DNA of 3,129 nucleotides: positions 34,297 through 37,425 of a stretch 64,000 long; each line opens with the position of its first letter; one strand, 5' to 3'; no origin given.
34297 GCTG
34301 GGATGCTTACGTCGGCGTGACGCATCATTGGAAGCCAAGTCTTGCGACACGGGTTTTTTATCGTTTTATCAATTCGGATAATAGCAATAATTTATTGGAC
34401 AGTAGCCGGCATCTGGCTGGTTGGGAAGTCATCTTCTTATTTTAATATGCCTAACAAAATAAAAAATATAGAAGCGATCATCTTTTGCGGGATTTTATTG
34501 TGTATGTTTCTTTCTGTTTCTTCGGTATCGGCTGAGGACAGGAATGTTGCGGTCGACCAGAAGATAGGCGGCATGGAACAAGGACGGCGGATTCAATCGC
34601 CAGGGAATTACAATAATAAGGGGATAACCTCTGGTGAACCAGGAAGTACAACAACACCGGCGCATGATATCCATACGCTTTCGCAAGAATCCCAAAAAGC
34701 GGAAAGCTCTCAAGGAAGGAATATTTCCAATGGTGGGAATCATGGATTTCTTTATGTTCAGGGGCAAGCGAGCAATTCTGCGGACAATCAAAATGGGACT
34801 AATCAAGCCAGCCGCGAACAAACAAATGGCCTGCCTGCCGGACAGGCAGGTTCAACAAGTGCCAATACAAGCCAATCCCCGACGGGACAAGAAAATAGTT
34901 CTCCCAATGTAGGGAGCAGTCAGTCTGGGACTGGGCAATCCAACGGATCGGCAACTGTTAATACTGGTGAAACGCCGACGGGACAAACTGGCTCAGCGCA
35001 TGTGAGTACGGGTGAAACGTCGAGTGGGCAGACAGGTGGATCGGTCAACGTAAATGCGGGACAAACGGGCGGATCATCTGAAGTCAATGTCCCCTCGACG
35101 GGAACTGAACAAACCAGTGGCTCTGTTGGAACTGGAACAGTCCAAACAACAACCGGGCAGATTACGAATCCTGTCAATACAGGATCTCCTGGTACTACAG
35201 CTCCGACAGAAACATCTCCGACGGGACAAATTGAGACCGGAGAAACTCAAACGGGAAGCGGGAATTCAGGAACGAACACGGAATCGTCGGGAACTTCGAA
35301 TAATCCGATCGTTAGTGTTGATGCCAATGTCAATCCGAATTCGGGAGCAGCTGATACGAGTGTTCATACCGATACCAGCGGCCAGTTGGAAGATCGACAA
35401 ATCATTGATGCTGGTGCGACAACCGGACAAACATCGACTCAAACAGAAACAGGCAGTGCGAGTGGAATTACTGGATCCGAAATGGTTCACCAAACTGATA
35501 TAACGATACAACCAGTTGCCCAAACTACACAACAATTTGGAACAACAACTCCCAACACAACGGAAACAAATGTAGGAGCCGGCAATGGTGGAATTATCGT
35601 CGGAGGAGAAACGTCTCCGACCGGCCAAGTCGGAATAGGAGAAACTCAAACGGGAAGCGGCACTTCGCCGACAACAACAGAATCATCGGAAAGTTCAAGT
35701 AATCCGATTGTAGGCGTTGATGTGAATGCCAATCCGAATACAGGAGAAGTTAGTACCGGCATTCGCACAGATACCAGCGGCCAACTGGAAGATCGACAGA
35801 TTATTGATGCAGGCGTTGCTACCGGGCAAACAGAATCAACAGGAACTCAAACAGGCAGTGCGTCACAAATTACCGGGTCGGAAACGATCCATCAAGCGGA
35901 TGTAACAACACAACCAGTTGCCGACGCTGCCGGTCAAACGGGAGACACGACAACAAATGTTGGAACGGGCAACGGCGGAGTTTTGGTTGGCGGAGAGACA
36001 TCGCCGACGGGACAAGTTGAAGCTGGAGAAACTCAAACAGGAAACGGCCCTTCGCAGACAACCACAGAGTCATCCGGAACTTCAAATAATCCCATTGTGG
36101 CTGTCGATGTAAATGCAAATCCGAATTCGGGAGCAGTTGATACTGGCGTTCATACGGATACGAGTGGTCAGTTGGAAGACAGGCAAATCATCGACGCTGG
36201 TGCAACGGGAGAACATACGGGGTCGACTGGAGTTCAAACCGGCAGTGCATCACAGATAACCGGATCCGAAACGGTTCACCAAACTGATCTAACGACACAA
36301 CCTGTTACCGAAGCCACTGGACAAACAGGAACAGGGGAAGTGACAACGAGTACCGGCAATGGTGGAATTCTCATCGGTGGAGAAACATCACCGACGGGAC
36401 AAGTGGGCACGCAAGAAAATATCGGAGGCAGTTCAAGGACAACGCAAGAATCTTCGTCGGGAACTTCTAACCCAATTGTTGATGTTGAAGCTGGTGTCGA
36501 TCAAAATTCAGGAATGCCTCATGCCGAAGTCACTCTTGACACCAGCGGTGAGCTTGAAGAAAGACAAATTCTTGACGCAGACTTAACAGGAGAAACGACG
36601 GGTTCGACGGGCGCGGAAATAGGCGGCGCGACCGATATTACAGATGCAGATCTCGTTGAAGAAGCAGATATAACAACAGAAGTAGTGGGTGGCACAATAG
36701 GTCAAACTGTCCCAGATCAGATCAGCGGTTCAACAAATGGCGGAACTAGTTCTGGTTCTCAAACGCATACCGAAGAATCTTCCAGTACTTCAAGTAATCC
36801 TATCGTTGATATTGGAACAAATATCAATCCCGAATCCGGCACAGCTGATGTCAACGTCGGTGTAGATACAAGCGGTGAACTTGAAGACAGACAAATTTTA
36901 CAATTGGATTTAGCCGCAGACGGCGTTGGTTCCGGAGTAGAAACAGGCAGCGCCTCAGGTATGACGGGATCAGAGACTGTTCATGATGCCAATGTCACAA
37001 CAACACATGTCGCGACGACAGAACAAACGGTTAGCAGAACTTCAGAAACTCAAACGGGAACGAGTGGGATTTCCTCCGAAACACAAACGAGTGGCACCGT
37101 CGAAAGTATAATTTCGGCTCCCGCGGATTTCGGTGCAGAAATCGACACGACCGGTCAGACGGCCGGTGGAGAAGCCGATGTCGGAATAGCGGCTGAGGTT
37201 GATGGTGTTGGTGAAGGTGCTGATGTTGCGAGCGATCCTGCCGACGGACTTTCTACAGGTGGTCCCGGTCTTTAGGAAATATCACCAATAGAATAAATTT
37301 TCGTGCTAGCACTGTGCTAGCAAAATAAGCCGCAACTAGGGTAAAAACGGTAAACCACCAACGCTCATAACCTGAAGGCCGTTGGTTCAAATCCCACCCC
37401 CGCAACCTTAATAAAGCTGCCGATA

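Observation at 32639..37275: Candidate dedicated surface-protein export pair: TPR + beta-barrel OMP (Slam/DUF560-like architecture) overlapping a giant tandem-repeat Ser/Thr/Gly-rich secreted protein, downstream of an ArsR regulator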

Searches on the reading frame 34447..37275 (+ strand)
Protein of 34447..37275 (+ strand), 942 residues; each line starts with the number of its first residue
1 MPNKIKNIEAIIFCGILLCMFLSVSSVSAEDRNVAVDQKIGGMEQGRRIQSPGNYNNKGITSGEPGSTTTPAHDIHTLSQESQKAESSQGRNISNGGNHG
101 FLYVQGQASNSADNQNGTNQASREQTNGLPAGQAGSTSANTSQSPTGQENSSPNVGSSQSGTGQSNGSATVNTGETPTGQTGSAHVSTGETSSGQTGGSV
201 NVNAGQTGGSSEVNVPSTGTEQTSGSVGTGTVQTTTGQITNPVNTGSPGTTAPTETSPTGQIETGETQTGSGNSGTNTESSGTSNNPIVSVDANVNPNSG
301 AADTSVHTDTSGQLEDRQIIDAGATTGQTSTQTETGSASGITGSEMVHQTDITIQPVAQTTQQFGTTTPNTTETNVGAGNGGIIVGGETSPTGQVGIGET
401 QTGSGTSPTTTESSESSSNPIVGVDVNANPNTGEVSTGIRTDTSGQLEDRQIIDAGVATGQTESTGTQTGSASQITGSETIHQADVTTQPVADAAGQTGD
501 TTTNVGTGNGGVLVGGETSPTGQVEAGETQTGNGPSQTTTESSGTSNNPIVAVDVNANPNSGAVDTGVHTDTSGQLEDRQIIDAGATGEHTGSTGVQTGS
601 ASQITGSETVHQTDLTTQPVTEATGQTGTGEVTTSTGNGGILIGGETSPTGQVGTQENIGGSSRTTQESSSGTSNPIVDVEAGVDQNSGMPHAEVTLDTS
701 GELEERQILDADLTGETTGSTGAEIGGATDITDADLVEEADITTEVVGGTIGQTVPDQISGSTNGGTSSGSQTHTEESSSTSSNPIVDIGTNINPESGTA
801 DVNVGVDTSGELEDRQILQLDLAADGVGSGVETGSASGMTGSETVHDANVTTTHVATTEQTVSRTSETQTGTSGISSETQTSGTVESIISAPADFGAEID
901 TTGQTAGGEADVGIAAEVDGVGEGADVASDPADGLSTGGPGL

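Call 4: search_protein_families(library=pfam, proteins=[window:34447-37275:+], max_evalue=1)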
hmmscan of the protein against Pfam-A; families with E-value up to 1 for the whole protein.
window:34447-37275:+ (942 aa): 0 families

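Call 5: search_protein_families(library=ncbifam, proteins=[window:34447-37275:+], max_evalue=1)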
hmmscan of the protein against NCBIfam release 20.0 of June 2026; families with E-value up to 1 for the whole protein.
window:34447-37275:+ (942 aa): 1 family
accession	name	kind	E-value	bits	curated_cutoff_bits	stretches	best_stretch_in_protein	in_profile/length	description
TIGR01352.1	tonB_Cterm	subfamily_domain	0.079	13.3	27.1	0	795-819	11-35/76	TonB family protein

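Call 13: find_homologous_proteins(query=window:34447-37275:+)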
Query window:34447-37275:+ (942 aa): 12 proteins with E <= 0.001 among 8000 candidates.
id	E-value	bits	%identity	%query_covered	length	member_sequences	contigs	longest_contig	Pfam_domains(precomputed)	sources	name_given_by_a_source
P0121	0.0e+0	1814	100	98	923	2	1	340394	-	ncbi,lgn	-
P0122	1.5e-280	952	60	92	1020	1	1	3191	-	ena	-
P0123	7.9e-248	844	44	94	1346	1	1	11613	-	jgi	-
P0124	2.7e-227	776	64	59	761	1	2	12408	-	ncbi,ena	-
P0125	2.3e-226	773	44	90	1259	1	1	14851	-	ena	-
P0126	4.0e-172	593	47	79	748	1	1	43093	-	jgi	jgi:hypothetical protein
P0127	1.3e-165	572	59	56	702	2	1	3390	-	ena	-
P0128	3.5e-165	570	43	96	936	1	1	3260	-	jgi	-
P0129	9.9e-140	486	41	98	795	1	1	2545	-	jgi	-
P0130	1.1e-115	407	40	99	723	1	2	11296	-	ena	-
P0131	1.2e-114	403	47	59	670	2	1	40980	-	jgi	-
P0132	1.4e-91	327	42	65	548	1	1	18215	-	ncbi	-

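Call 63: predict_structure(alignment_id=A4)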
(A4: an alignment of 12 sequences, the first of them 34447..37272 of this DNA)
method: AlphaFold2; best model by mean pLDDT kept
length: 942 residues; sequences in the alignment: 12
mean_pLDDT: 36.4   pTM: 0.22
mean pLDDT of the five models: 36.4, 35.7, 34.3, 34.0, 30.2
residues with pLDDT >= 90: 0; 70-90: 13; 50-70: 27; < 50: 902
segments of 3 or more residues with pLDDT < 50: 1-3, 25-39, 41-43, 45-129, 131-144, 146-152, 154-215, 217-252, 254-257, 259-368, 370-390, 392-407, 409-419, 421-519, 521-534, 536-687, 689-732, 734-796, 798-930, 932-939
pLDDT, mean of each block of 10 residues (from residue 1): 60 77 50 43 44 37 36 34 35 36 35 35 40 33 35 37 33 33 32 32 30 38 33 33 36 41 34 32 34 34 34 36 30 32 33 32 37 33 36 41 37 37 36 40 38 33 31 31 32 32 35 39 38 34 33 32 33 37 31 31 32 33 31 31 38 33 34 37 42 39 40 35 35 41 34 34 33 36 37 42 38 40 35 35 34 32 32 34 39 40 39 41 40 43 38
secondary structure, 60 per line:
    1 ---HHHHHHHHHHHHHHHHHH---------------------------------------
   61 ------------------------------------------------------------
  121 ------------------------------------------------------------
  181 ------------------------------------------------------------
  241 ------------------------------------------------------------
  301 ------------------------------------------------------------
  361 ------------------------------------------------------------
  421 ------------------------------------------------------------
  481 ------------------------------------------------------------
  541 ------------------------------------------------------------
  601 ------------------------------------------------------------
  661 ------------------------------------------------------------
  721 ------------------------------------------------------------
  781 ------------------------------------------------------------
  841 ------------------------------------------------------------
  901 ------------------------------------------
elements in order (helices of 4 or more, strands of 3 or more residues): H4-21
